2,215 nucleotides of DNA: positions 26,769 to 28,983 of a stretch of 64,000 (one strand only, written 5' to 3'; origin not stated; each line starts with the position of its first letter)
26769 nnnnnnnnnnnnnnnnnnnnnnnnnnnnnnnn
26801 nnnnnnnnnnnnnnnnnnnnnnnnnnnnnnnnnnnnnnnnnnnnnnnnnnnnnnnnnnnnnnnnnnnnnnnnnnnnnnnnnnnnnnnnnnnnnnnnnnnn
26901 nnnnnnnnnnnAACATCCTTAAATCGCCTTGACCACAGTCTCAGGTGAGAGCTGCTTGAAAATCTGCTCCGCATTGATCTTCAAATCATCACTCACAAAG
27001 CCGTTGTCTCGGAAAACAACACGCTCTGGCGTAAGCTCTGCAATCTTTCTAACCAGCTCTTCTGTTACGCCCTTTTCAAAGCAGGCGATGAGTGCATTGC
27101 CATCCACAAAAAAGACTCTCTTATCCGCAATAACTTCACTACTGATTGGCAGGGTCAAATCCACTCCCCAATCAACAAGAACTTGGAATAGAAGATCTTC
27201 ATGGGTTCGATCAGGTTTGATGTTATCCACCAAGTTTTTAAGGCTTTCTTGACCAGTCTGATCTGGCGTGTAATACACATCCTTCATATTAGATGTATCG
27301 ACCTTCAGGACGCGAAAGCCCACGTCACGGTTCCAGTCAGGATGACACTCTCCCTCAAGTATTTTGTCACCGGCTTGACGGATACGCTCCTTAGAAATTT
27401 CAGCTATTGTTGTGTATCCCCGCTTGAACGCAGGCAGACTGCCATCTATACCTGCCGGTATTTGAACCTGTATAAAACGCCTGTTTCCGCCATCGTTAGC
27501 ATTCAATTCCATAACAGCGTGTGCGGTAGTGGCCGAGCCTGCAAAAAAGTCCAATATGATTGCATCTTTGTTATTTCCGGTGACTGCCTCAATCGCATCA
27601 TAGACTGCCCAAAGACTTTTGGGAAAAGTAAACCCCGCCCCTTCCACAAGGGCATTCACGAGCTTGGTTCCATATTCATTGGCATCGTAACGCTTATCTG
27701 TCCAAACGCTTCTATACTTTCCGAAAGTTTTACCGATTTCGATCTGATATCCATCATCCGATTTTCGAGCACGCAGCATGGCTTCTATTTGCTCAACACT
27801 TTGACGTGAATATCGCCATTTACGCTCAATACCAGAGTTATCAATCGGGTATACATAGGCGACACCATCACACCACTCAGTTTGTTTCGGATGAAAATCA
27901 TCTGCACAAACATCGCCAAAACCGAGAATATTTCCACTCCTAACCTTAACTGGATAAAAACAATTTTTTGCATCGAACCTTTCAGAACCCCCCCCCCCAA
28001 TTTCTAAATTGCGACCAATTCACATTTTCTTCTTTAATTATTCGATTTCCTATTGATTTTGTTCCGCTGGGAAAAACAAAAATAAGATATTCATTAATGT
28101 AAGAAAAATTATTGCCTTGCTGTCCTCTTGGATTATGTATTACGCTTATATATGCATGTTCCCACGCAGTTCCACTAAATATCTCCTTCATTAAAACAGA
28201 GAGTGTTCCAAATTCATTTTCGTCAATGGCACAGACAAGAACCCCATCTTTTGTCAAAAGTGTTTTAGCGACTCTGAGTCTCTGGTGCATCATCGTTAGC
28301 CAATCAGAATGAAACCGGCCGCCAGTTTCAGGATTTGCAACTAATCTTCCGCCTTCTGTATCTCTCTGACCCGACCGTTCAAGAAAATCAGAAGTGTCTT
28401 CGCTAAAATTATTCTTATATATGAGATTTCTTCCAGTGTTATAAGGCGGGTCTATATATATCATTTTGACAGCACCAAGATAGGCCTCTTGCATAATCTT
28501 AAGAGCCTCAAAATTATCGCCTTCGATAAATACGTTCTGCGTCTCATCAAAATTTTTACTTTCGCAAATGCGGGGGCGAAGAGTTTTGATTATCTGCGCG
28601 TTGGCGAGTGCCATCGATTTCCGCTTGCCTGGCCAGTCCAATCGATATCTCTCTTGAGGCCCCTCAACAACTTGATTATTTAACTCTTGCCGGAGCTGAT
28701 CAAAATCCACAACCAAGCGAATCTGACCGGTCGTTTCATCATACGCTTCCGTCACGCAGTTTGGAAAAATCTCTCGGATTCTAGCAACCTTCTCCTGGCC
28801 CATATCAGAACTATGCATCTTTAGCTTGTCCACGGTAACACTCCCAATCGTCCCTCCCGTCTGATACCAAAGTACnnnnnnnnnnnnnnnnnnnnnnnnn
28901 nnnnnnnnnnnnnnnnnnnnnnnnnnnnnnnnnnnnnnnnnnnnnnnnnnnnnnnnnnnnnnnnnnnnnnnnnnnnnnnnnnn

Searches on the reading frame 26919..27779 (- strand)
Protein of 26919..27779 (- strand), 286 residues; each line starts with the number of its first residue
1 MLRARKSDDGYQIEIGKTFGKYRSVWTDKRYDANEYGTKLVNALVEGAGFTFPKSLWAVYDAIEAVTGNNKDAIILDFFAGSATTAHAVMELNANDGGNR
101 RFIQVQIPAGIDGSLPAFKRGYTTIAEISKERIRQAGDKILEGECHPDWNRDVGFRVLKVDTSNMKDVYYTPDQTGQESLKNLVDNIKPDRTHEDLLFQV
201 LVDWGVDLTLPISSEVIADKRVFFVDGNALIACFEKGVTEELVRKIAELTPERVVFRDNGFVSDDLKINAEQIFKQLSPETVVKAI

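Call 25: search_protein_families(library=padloc, proteins=[window:26919-27779:-], max_evalue=0.001)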
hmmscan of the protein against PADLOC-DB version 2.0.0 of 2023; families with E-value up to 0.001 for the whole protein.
window:26919-27779:- (286 aa): 12 families
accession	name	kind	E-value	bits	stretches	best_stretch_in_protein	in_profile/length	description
PDLC03634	MTase_III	-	7.8e-86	287.3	1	24-282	363-618/621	Type III methyltransferase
PDLC03641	MTase_III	-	1.2e-30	104.7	1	24-165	366-502/657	Type III methyltransferase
PDLC03637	MTase_III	-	2.9e-27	93.5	1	24-162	371-506/513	Type III methyltransferase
PDLC03645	MTase_III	-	5.6e-19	65.7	1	26-105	441-520/709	Type III methyltransferase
PDLC03644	MTase_III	-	1.8e-15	54.7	1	21-107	296-381/542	Type III methyltransferase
PDLC03646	MTase_III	-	1.9e-14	50.5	1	23-106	740-823/1057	Type III methyltransferase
PDLC03642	MTase_III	-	1.6e-13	48.2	1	48-104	340-394/528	Type III methyltransferase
PDLC03640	MTase_III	-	2e-13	47.6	1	34-107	359-431/654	Type III methyltransferase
PDLC03643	MTase_III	-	4.8e-12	43.7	1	15-109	175-268/465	Type III methyltransferase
PDLC03639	MTase_III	-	1.8e-10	37.8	1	61-105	434-477/639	Type III methyltransferase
PDLC03278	MTase_II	-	7e-07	27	1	38-105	273-338/390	Type II methyltransferase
PDLC03354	MTase_II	-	0.0005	17.2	1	67-95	336-364/425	Type II methyltransferase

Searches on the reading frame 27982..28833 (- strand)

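Call 25: search_protein_families(library=padloc, proteins=[window:27982-28833:-], max_evalue=0.001)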
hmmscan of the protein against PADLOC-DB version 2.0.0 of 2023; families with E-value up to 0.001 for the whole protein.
window:27982-28833:- (283 aa): 21 families
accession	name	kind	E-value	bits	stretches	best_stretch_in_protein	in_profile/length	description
PDLC03634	MTase_III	-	1.2e-94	316.4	1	1-274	2-268/621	Type III methyltransferase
PDLC03641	MTase_III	-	4.9e-44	148.9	1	16-257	19-262/657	Type III methyltransferase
PDLC03637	MTase_III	-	6.4e-37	125.4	1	15-229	50-237/513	Type III methyltransferase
PDLC03644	MTase_III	-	1.9e-30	104.1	1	65-266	4-196/542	Type III methyltransferase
PDLC03636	MTase_III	-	9.7e-25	85.3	2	62-137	6-84/575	Type III methyltransferase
PDLC03635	MTase_III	-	1.6e-24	84.7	2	175-255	265-348/708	Type III methyltransferase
PDLC03646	MTase_III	-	5.3e-22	75.5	2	96-145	468-518/1057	Type III methyltransferase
PDLC03642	MTase_III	-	2.2e-21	74.1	2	93-150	76-134/528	Type III methyltransferase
PDLC03640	MTase_III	-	3.5e-20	69.9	1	97-249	41-192/654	Type III methyltransferase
PDLC03645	MTase_III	-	2.8e-19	66.7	1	96-261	136-279/709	Type III methyltransferase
PDLC03354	MTase_II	-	3.5e-18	63.8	1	61-269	23-219/425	Type II methyltransferase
PDLC03638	MTase_III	-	9e-18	62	2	175-266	428-522/816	Type III methyltransferase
PDLC03639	MTase_III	-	9.7e-18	61.8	1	98-223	86-189/639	Type III methyltransferase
PDLC03633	MTase_III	-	5.6e-13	46.4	1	91-248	69-221/616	Type III methyltransferase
PDLC03300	MTase_II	-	3.1e-11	40.9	1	97-221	9-129/302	Type II methyltransferase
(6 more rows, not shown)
